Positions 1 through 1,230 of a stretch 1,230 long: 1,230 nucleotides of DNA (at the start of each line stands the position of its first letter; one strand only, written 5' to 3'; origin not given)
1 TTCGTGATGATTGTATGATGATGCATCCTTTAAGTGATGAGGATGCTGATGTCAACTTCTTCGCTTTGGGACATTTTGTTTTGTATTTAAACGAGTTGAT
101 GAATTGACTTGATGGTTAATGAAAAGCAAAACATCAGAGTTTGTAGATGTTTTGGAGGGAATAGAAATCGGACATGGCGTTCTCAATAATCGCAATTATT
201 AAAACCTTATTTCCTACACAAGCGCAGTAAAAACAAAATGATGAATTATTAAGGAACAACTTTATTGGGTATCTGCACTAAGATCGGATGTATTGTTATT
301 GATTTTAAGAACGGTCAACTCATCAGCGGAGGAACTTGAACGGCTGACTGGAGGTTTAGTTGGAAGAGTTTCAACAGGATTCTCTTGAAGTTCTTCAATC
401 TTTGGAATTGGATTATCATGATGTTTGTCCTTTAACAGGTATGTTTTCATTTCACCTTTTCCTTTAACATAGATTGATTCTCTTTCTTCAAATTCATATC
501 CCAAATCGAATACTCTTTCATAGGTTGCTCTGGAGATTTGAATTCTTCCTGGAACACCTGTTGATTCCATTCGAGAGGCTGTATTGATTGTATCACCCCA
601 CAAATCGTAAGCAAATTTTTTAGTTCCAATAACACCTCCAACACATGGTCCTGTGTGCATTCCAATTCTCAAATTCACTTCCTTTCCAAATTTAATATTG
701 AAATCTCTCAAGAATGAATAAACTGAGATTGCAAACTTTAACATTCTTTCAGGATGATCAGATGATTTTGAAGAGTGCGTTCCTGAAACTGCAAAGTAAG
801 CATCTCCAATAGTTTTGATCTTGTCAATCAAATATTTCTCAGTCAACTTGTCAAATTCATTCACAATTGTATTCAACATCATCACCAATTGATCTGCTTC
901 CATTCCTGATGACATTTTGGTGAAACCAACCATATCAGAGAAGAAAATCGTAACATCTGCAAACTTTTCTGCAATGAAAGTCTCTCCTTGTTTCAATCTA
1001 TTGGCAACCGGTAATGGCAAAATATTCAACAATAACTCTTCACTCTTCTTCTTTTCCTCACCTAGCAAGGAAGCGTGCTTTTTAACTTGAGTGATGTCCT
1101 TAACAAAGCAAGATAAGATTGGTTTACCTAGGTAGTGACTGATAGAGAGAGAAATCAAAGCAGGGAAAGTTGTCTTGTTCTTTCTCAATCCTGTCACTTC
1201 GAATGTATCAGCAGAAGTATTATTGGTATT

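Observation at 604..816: Guanylyl-cyclase-like catalytic domain that carries the adenylyl-cyclase specificity pair (Lys, Asp)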

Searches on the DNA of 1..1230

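Call 27: search_rna_families(source=window, threshold=evalue, max_evalue=1)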
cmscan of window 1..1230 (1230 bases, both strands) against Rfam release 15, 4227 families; matches with E-value up to 1: 1.
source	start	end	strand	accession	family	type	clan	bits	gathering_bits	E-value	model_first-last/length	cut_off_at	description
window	331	446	-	RF01948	KCNQ1OT1_3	Gene; lncRNA;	-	27.3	60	0.15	1-116/116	no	KCNQ1 overlapping transcript 1 conserved region 3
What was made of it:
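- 1..261 (.): AT-rich 3' flank of the gene. No RNA family was found here. The only Rfam hit in the whole window has E = 0.15, is below the gathering threshold, and lies in the coding tail (call 27).
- Tried and rejected: It gave only a chance-level lncRNA hit (E = 0.15, below the gathering threshold) inside the coding tail (call 27).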
